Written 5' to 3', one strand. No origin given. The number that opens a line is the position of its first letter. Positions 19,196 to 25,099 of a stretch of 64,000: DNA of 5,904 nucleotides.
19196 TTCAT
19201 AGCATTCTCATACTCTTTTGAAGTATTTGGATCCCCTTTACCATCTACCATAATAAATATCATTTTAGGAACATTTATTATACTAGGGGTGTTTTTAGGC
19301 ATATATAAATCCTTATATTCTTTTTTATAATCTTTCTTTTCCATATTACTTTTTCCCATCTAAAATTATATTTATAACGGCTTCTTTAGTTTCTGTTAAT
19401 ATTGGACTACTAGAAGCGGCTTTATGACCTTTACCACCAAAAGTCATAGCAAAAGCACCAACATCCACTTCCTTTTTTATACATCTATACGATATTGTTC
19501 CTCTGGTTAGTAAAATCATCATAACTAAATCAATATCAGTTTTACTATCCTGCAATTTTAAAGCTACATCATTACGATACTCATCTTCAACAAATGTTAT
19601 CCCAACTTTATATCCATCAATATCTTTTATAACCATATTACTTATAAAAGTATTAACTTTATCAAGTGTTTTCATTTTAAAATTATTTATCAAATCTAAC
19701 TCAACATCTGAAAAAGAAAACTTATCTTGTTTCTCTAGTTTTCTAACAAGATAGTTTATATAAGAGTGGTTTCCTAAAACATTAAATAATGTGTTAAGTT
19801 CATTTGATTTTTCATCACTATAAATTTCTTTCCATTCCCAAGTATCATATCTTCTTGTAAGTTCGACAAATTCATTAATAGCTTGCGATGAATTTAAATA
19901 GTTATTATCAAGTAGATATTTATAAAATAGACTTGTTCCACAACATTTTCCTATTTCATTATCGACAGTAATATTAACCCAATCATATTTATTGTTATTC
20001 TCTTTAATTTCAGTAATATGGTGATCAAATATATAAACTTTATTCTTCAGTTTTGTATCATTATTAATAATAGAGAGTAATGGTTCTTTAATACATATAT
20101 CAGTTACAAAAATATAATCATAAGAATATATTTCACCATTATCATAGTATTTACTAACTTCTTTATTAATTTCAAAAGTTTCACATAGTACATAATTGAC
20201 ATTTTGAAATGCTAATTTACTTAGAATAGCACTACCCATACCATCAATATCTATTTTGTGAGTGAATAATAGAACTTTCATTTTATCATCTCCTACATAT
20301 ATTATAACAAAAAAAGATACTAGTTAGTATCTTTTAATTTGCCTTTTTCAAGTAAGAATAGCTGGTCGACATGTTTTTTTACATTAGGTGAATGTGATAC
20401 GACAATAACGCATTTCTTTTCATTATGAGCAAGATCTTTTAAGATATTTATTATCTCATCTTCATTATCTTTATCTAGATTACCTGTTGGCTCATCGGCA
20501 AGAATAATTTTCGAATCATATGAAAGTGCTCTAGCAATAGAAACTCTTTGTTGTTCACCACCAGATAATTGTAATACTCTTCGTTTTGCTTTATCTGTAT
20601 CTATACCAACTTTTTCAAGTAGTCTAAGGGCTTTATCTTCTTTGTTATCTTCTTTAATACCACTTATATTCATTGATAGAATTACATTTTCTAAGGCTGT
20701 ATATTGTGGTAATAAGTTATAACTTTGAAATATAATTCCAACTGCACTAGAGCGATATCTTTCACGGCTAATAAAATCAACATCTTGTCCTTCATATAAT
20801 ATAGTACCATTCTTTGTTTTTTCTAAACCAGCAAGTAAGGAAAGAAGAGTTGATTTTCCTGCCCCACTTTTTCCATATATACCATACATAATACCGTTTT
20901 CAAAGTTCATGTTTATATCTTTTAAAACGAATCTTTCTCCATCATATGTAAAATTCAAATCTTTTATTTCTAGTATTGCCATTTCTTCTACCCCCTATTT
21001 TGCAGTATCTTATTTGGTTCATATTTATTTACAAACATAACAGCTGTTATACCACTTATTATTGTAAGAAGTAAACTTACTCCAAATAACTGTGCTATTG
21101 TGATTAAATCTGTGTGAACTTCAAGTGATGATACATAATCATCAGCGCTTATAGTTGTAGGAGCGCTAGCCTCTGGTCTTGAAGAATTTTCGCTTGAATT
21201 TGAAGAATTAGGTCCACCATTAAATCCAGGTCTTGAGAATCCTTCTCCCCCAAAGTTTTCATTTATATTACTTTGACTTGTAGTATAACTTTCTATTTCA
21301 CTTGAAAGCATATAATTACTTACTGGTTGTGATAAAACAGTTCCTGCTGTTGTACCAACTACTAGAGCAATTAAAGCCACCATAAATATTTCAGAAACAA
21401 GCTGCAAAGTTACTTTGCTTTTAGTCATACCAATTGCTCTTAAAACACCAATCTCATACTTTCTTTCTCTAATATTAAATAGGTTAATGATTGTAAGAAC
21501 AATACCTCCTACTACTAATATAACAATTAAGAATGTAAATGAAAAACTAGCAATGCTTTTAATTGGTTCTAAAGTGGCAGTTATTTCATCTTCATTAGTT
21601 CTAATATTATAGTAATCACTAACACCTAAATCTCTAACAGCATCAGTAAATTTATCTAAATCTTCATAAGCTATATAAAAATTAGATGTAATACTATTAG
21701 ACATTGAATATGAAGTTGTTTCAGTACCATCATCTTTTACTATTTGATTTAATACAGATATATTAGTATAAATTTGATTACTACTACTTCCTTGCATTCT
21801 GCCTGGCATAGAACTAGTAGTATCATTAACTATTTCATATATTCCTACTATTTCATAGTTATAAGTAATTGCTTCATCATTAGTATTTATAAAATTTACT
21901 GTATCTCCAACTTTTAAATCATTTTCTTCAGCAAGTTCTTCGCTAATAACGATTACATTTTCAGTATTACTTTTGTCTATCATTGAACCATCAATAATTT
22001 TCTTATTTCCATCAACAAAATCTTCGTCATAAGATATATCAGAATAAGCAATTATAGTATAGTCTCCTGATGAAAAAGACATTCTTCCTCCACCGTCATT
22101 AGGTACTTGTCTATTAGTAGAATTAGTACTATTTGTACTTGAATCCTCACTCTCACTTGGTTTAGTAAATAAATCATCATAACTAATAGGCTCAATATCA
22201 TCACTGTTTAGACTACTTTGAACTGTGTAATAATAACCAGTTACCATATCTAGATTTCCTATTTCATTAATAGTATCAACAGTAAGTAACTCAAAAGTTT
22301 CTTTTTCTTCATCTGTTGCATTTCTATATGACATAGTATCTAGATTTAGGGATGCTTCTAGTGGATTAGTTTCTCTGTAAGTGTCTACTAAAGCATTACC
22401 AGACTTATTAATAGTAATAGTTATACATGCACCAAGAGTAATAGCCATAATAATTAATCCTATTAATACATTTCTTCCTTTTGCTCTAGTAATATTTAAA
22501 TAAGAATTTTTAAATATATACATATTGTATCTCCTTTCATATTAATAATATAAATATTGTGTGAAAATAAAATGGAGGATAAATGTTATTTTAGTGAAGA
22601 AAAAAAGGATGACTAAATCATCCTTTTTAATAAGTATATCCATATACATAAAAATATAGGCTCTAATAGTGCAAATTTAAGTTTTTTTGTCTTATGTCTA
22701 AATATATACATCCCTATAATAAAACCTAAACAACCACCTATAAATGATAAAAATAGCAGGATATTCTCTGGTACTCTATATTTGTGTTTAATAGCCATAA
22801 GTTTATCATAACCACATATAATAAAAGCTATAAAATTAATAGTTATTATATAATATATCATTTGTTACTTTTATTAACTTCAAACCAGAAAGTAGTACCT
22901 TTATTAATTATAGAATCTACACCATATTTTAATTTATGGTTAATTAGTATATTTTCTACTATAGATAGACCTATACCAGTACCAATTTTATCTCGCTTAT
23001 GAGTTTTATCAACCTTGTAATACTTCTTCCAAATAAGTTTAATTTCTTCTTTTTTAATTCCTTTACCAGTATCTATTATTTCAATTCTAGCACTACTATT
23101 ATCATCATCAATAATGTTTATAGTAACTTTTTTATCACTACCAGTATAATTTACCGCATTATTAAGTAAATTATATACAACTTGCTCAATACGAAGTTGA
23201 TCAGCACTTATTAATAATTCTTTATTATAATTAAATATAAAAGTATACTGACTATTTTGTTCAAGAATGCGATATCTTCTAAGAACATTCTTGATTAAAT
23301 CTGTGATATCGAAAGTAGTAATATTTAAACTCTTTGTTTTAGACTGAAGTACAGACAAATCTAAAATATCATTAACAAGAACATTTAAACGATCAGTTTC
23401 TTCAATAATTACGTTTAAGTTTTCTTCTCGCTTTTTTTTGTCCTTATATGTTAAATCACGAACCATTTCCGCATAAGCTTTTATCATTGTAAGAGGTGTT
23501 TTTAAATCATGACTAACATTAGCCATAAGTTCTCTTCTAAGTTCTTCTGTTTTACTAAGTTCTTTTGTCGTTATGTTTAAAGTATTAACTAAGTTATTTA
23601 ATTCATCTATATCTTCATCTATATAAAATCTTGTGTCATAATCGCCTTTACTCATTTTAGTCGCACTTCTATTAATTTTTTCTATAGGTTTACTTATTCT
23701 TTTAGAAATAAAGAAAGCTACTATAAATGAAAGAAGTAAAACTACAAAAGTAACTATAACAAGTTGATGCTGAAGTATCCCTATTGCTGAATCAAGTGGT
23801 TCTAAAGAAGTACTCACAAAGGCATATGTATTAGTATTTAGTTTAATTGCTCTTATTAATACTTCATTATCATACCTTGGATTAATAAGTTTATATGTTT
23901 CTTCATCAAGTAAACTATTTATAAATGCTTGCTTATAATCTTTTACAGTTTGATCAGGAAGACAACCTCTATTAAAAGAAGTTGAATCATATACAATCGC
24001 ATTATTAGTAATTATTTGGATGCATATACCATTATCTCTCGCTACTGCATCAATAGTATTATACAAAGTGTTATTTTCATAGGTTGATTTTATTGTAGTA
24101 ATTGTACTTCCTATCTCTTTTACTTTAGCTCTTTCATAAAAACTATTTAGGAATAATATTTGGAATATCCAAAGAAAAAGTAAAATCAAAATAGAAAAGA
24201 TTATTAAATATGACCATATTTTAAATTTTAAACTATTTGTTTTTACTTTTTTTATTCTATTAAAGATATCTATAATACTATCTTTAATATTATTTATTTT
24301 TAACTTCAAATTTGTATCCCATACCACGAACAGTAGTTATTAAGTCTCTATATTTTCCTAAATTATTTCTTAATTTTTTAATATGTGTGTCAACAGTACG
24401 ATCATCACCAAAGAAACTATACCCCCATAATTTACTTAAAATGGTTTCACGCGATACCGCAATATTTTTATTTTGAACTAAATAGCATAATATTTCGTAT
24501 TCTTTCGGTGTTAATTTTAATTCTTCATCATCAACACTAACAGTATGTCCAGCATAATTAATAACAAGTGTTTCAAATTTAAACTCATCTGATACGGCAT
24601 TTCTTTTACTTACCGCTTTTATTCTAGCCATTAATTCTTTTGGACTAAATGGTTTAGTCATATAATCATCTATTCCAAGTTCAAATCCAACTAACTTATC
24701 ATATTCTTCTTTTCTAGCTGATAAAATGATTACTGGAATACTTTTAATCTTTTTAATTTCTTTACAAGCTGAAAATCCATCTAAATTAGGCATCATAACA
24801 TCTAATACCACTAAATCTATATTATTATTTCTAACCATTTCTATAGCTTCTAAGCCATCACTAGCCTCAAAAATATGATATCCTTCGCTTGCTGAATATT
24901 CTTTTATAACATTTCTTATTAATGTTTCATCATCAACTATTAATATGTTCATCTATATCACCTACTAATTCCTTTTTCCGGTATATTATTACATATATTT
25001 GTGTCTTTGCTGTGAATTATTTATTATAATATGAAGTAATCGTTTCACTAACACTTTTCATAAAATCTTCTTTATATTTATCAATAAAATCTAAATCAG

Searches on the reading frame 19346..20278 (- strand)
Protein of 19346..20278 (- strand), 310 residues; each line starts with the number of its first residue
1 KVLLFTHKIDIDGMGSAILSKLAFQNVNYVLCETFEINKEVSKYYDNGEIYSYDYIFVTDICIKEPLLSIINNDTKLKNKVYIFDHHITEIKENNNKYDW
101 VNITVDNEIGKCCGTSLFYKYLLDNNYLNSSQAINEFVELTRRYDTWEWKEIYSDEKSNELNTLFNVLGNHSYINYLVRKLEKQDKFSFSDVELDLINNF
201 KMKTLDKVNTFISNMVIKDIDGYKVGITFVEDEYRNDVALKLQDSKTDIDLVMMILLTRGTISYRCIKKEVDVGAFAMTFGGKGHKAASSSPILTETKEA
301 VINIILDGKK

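Call 51: search_protein_families(library=pfam, proteins=[window:19346-20278:-], max_evalue=1)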
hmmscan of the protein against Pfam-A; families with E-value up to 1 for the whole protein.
window:19346-20278:- (310 aa): 3 families
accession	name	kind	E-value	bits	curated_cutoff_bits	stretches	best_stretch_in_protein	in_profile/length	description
PF01368.27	DHH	-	7.1e-09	36.4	28.1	1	1-128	1-107/125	DHH family, N-terminal domain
PF19486.4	DUF6022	-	0.05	13.9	25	1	130-178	7-54/155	Family of unknown function (DUF6022)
PF08650.15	DASH_Dad4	-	0.3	11.6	29.8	1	70-101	16-47/71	DASH complex subunit Dad4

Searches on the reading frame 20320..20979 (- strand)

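Call 51: search_protein_families(library=pfam, proteins=[window:20320-20979:-], max_evalue=1)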
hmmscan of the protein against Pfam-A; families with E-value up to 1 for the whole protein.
window:20320-20979:- (219 aa): 24 families
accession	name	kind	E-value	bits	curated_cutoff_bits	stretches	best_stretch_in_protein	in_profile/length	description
PF00005.33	ABC_tran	-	4.3e-36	125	25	1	19-165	1-136/137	ABC transporter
PF13304.12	AAA_21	-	1.9e-06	28.6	27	2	32-52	2-22/304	AAA domain, putative AbiEii toxin, Type IV TA system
PF13175.12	AAA_15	-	1.5e-05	25.3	32.1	2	19-77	14-74/374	AAA ATPase domain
PF02463.25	SMC_N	-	1.9e-05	24.6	40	1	22-209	18-210/220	RecF/RecN/SMC N terminal domain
PF03193.22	RsgA_GTPase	-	0.0015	18.8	30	1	21-60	99-137/174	RsgA GTPase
PF10139.14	Virul_Fac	-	0.0017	17.1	28.1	1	31-71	45-84/878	Putative bacterial virulence factor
PF13191.12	AAA_16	-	0.0018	19.2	32.6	1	34-194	29-138/167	AAA ATPase domain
PF07693.20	KAP_NTPase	-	0.0029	17.3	20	1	24-79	15-48/293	KAP family P-loop domain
PF13479.12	AAA_24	-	0.0042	17.4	27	1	30-49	3-22/195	AAA domain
PF13555.12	AAA_29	-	0.0047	17.1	27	1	25-46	18-39/61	P-loop containing region of AAA domain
PF01926.29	MMR_HSR1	-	0.018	15.6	21.9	1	33-67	3-36/113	50S ribosome-binding GTPase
PF13481.12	AAA_25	-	0.021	14.9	27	0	34-50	38-54/195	AAA domain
PF13238.12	AAA_18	-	0.023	15.6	29.4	1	34-60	3-31/128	AAA domain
PF13401.12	AAA_22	-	0.025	15.3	27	1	34-97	10-33/130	AAA domain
PF13166.12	AAA_13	-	0.034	13.3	36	1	34-56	21-43/713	AAA domain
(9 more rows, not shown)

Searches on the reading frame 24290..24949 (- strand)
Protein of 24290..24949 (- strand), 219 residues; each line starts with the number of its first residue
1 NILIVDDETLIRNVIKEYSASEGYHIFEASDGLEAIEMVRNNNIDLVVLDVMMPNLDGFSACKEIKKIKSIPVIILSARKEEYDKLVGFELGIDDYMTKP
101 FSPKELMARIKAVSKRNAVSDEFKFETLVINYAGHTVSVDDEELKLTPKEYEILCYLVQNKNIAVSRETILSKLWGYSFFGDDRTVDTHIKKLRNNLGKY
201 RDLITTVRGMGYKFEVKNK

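Call 51: search_protein_families(library=pfam, proteins=[window:24290-24949:-], max_evalue=1)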
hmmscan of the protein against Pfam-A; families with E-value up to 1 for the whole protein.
window:24290-24949:- (219 aa): 7 families
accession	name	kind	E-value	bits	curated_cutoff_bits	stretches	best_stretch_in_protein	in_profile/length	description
PF00072.30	Response_reg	-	2.2e-31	108.7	30.2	1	2-111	1-111/111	Response regulator receiver domain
PF00486.34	Trans_reg_C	-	9.4e-27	93.3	26.2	1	142-214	2-77/77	Transcriptional regulatory protein, C terminal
PF22381.2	Staph_reg_Sar_Rot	-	0.0047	17.4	27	1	141-201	7-62/85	Transcriptional regulator SarA/Rot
PF16141.11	GH18_BT1044-like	-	0.0079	15.9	28.7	1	44-153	64-178/325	Glycoside hydrolase family 18, BT1044-like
PF20746.2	EndoS_Ig-like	-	0.061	13.7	27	1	111-149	52-90/124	Endo-beta-N-acetylglucosaminidase F2, Ig-like domain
PF21695.3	GlnR_1st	-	0.07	13.5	27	1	35-111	33-108/111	Transcription regulator GlnR, N-terminal domain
PF08279.18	HTH_11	-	0.41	11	25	1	184-213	30-55/55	HTH domain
